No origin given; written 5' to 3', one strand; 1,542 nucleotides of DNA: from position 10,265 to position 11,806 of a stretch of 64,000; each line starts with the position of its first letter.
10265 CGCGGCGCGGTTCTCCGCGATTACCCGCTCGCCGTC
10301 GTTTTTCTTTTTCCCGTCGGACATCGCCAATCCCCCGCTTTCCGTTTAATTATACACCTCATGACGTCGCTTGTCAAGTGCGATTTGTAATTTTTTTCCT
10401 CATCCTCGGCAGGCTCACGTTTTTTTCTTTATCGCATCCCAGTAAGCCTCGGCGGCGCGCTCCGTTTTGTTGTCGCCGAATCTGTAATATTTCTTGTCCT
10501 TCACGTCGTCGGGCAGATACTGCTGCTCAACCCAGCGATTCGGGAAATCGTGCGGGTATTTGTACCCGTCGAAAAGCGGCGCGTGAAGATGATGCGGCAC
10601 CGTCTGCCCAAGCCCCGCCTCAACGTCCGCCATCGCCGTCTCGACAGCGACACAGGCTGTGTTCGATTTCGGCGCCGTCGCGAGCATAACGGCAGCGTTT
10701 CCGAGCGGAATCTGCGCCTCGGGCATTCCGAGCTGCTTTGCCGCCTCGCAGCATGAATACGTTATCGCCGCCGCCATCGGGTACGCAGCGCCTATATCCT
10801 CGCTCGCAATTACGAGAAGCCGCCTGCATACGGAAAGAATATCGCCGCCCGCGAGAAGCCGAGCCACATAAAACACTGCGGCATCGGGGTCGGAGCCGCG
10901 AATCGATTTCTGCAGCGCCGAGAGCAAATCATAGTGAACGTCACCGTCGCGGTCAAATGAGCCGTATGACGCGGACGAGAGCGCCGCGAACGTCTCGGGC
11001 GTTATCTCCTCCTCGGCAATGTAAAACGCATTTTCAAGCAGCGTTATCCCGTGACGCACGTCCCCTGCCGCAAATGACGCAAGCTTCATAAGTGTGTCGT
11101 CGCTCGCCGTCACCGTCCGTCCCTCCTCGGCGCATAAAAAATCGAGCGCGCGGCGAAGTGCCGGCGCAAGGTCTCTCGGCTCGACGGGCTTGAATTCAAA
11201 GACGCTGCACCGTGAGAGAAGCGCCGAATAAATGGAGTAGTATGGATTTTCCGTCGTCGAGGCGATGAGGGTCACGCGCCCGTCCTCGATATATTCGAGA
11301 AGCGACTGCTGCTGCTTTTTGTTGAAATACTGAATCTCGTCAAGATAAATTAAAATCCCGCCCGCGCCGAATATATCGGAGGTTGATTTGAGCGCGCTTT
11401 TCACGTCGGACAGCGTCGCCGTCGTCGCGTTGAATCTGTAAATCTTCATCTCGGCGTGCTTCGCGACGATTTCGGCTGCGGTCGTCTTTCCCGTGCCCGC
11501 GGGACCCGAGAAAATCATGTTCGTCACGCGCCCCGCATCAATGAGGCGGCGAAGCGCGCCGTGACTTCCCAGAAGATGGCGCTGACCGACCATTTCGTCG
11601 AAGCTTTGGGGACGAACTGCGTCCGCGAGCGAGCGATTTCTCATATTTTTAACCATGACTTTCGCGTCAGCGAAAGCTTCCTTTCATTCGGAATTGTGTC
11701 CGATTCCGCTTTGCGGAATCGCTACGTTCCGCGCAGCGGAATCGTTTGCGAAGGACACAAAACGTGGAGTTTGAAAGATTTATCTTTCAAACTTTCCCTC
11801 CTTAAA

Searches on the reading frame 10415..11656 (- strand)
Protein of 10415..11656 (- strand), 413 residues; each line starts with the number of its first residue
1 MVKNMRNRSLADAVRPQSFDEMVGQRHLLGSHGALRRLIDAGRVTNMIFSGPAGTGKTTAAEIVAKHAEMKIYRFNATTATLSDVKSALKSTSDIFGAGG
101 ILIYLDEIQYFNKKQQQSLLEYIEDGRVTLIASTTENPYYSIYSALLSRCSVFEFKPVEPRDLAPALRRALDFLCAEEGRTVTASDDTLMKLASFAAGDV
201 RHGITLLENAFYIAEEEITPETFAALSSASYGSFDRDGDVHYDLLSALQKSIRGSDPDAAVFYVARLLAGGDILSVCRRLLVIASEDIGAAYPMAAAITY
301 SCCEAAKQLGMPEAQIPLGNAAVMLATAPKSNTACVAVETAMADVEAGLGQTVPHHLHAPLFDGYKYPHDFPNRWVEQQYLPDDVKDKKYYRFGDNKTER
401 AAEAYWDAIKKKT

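Call 20: find_encoding_contigs(protein=window:10415-11656:-, flank=3000, max_places=10)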
Protein window:10415-11656:- (413 aa): no gene with exactly this product is on record in the collection.

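Call 23: search_protein_families(library=pfam, proteins=[window:10415-11656:-])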
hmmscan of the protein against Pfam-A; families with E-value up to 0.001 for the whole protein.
window:10415-11656:- (413 aa): 13 families
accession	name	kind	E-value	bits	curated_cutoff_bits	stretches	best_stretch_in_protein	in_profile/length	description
PF12002.13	MgsA_C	-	9.4e-55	185.5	27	1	254-409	1-166/167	MgsA AAA+ ATPase C terminal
PF16193.11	AAA_assoc_2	-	8e-17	61.7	34.3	1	180-253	3-81/81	AAA C-terminal domain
PF00004.35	AAA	-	1.6e-12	48.4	21.2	1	47-155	1-128/131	ATPase family associated with various cellular activities (AAA)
PF05496.18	RuvB_N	-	1.5e-07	31.7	27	1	14-133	1-118/159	Holliday junction DNA helicase RuvB P-loop domain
PF14532.12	Sigma54_activ_2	-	3.9e-06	27.6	25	1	45-139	22-112/138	Sigma-54 interaction domain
PF13173.12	AAA_14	-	1e-05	26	27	1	47-158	5-123/129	AAA domain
PF07728.20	AAA_5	-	8e-05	23.1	22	1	47-136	2-103/139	AAA domain (dynein-related subfamily)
PF00158.32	Sigma54_activat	-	0.0001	22.4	20.2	0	99-136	93-130/168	Sigma-54 interaction domain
PF01078.27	Mg_chelatase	-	0.00012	22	20.3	0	102-139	109-146/207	Magnesium chelatase, subunit ChlI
PF13604.12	AAA_30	-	0.00027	21.2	27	0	36-81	11-55/191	AAA domain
PF22703.2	Cdc6_lid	-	0.00051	20.3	27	0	184-217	17-53/68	Cdc6 AAA+ ATPase-type lid domain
PF07724.20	AAA_2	-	0.00073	20.1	27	0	44-129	3-105/166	AAA domain (Cdc48 subfamily)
PF07726.17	AAA_3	-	0.00095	19.5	27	0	48-136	3-99/131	ATPase family associated with various cellular activities (AAA)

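Call 32: find_homologous_proteins(query=window:10415-11656:-, max_evalue=1e-100)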
Query window:10415-11656:- (413 aa): 7960 proteins with E <= 1e-100 among 8000 candidates; the best 120 are listed.
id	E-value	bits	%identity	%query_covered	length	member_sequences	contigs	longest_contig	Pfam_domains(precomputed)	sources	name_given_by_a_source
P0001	1.3e-268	908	99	99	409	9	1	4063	PF13173.13,PF16193.12,PF00004.36,PF05496.19,PF14532.13,PF12002.14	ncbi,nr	ncbi:MAG: replication-associated recombination protein A [Firmicutes bacterium]|nr:replication-assoc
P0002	3.3e-239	812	89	97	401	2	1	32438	PF16193.12,PF00004.36,PF05496.19,PF12002.14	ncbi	-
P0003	9.7e-222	754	81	99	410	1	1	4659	PF16193.12,PF00004.36,PF05496.19,PF14532.13,PF12002.14,PF01078.28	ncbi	-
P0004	2.1e-216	736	80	98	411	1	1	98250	PF16193.12,PF07726.18,PF00004.36,PF05496.19,PF14532.13,PF12002.14,PF01078.28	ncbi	-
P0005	8.5e-214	728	79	98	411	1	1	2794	PF16193.12,PF07726.18,PF00004.36,PF05496.19,PF14532.13,PF12002.14,PF01078.28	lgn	-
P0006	2.3e-213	726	79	98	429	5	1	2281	PF00158.33,PF16193.12,PF00004.36,PF05496.19,PF14532.13,PF07728.21,PF12002.14,PF01078.28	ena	-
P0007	2.4e-212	723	78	98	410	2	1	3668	PF16193.12,PF00004.36,PF05496.19,PF14532.13,PF07728.21,PF12002.14,PF01078.28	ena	-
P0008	3.4e-212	723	78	98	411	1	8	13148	PF16193.12,PF00004.36,PF05496.19,PF14532.13,PF12002.14,PF01078.28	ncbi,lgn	-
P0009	6.2e-212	722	78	99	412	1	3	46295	PF16193.12,PF00004.36,PF05496.19,PF14532.13,PF07728.21,PF12002.14,PF01078.28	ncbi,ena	-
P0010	6.7e-212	722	78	98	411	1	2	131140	PF16193.12,PF00004.36,PF05496.19,PF14532.13,PF12002.14,PF01078.28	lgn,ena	-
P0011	7.8e-212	721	78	99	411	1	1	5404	PF13173.13,PF16193.12,PF00004.36,PF05496.19,PF14532.13,PF12002.14,PF01078.28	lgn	-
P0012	9.2e-212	721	78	98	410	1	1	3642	PF16193.12,PF00004.36,PF05496.19,PF14532.13,PF12002.14,PF01078.28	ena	-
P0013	1.4e-211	721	79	98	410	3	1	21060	PF16193.12,PF07726.18,PF00004.36,PF05496.19,PF14532.13,PF12002.14,PF01078.28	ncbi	-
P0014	1.7e-211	720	78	98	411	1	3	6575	PF16193.12,PF00004.36,PF05496.19,PF14532.13,PF12002.14,PF01078.28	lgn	-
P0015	2.1e-211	720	78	98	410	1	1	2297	PF16193.12,PF00004.36,PF05496.19,PF14532.13,PF07728.21,PF12002.14,PF01078.28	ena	-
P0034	1.2e-188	645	69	99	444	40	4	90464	PF16193.12,PF00004.36,PF05496.19,PF14532.13,PF12002.14,PF01078.28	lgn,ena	-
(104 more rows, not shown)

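Call 33: find_encoding_contigs(protein=P0002, flank=10000, max_places=3)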
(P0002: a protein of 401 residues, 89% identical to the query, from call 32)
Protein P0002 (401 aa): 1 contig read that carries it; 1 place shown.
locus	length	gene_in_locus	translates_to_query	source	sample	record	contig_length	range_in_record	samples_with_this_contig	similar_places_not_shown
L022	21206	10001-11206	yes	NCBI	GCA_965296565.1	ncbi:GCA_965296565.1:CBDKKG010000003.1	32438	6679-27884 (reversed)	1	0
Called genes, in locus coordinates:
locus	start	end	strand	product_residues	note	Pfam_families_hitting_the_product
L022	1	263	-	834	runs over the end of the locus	-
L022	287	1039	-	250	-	PF00072:Response_reg, PF00486:Trans_reg_C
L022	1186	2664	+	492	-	PF22848:ASD1_dom, PF06964:Alpha-L-AF_C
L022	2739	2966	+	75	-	PF19668:DUF6171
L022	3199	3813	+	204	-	PF12672:DUF3793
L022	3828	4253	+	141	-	PF00258:Flavodoxin_1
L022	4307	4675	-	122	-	PF03862:SpoVAC_SpoVAEB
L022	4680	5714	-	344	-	PF07451:SpoVAD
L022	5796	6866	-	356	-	PF03054:tRNA_Me_trans, PF20259:tRNA_Me_trans_M, PF20258:tRNA_Me_trans_C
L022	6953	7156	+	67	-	-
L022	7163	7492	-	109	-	PF12647:RNHCP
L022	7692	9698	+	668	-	PF00204:DNA_gyraseB, PF01751:Toprim, PF00986:DNA_gyraseB_C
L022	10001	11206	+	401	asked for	PF05496:RuvB_N (weak), PF00004:AAA, PF16193:AAA_assoc_2, PF12002:MgsA_C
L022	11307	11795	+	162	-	PF01668:SmpB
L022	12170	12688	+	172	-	PF13302:Acetyltransf_3 (weak), PF00583:Acetyltransf_1, PF13508:Acetyltransf_7 (weak)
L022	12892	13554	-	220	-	-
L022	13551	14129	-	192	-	PF00440:TetR_N (weak), PF14278:TetR_C_8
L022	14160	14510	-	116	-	-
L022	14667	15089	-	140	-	PF01948:PyrI, PF02748:PyrI_C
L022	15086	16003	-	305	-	PF02729:OTCace_N, PF00185:OTCace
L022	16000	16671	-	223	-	PF00156:Pribosyltran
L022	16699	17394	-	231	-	PF00215:OMPdecase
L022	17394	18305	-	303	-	PF01180:DHO_dh, PF01207:Dus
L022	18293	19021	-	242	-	PF10418:DHODB_Fe-S_bind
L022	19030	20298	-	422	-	PF01979:Amidohydro_1, PF07969:Amidohydro_3 (faint), PF12890:DHOase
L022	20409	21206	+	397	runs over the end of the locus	PF00005:ABC_tran, PF13304:AAA_21 (weak)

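Call 34: find_encoding_contigs(protein=P0004, flank=10000, max_places=3)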
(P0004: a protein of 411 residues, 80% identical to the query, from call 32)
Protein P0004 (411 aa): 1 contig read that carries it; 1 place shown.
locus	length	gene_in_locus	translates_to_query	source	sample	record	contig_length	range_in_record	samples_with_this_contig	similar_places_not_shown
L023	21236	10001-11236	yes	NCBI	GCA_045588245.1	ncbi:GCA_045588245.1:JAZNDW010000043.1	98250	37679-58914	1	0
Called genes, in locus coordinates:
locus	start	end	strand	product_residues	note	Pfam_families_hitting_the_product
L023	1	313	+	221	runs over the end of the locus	PF02698:DUF218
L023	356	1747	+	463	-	PF04932:Wzy_C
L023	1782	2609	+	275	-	PF04294:VanW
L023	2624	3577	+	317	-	PF00135:COesterase, PF20434:BD-FAE, PF07859:Abhydrolase_3, PF00326:Peptidase_S9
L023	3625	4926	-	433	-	PF00278:Orn_DAP_Arg_deC, PF02784:Orn_Arg_deC_N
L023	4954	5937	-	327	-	PF16654:DAPDH_C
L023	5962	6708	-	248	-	PF01113:DapB_N, PF05173:DapB_C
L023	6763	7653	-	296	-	PF00701:DHDPS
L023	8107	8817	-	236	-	-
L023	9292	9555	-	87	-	-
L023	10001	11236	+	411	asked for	PF05496:RuvB_N, PF01078:Mg_chelatase (faint), PF14532:Sigma54_activ_2 (weak), PF00004:AAA, PF07726:AAA_3 (faint), PF16193:AAA_assoc_2, PF12002:MgsA_C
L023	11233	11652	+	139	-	PF10825:DUF2752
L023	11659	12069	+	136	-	PF14018:DUF4234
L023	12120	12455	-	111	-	-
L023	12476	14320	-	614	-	PF13292:DXP_synthase_N, PF00676:E1_dh (weak), PF02775:TPP_enzyme_C (weak), PF02779:Transket_pyr, PF02780:Transketolase_C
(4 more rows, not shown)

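Call 35: find_encoding_contigs(protein=P0001, flank=10000, max_places=3)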
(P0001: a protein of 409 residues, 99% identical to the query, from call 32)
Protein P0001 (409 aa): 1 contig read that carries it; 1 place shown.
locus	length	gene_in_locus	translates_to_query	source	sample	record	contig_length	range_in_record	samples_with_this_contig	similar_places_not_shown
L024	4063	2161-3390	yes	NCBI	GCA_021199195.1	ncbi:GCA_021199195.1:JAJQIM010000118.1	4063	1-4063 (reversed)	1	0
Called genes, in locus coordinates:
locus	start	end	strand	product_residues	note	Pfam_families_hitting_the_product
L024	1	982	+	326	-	?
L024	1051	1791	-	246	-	PF00106:adh_short, PF08659:KR, PF13561:adh_short_C2, PF23441:SDR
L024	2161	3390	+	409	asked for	PF05496:RuvB_N, PF14532:Sigma54_activ_2 (weak), PF00004:AAA, PF13173:AAA_14 (faint), PF16193:AAA_assoc_2, PF12002:MgsA_C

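Call 70: find_encoding_contigs(protein=P0034, flank=10000, max_places=4)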
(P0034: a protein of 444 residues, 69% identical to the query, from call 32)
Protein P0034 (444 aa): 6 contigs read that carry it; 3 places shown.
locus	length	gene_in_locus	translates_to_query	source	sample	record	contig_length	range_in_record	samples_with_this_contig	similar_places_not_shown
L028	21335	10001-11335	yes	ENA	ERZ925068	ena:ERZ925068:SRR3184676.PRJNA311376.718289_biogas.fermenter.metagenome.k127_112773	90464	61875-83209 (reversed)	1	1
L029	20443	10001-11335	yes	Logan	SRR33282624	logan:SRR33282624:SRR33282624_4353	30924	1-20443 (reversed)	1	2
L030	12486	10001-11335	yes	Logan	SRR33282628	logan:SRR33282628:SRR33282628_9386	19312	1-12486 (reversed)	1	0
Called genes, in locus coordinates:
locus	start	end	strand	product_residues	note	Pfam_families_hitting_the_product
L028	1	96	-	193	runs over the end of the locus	PF07456:Hpre_diP_synt_I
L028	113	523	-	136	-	PF07009:NusG_II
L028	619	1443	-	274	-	PF04060:FeS, PF12838:Fer4_7, PF14697:Fer4_21, PF00037:Fer4, PF12838:Fer4_7, PF13187:Fer4_9, PF13237:Fer4_10, PF14697:Fer4_21, +12 more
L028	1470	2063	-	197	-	PF02508:Rnf-Nqr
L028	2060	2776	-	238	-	PF02508:Rnf-Nqr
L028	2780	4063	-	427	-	PF04205:FMN_bind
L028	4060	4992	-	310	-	PF03116:NQR2_RnfD_RnfE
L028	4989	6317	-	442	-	PF13375:RnfC_N, PF01512:Complex1_51K, PF10531:SLBB, PF13183:Fer4_8 (weak), PF13237:Fer4_10 (weak), PF13534:Fer4_17 (weak)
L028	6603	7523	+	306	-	PF06574:FAD_syn, PF01687:Flavokinase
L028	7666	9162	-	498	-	PF02610:AraA_N, PF24856:AraA_central, PF11762:Arabinose_Iso_C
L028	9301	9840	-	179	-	-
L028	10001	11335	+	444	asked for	PF05496:RuvB_N, PF01078:Mg_chelatase (faint), PF14532:Sigma54_activ_2 (weak), PF00004:AAA, PF16193:AAA_assoc_2, PF12002:MgsA_C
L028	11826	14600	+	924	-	PF00005:ABC_tran, PF02463:SMC_N (weak), PF02687:FtsX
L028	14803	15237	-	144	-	-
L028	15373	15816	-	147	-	PF01220:DHquinase_II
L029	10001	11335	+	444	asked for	PF05496:RuvB_N, PF01078:Mg_chelatase (faint), PF14532:Sigma54_activ_2 (weak), PF00004:AAA, PF16193:AAA_assoc_2, PF12002:MgsA_C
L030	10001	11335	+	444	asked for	PF05496:RuvB_N, PF01078:Mg_chelatase (faint), PF14532:Sigma54_activ_2 (weak), PF00004:AAA, PF16193:AAA_assoc_2, PF12002:MgsA_C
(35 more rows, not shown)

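Call 73: find_encoding_contigs(protein=window:10415-11644:-, flank=10000, max_places=10)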
Protein window:10415-11644:- (409 aa): no gene with exactly this product is on record in the collection.
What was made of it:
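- Tried and rejected: Exact look-ups of RarA as 413 aa and as 409 aa. Neither is on record (calls 20, 73).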
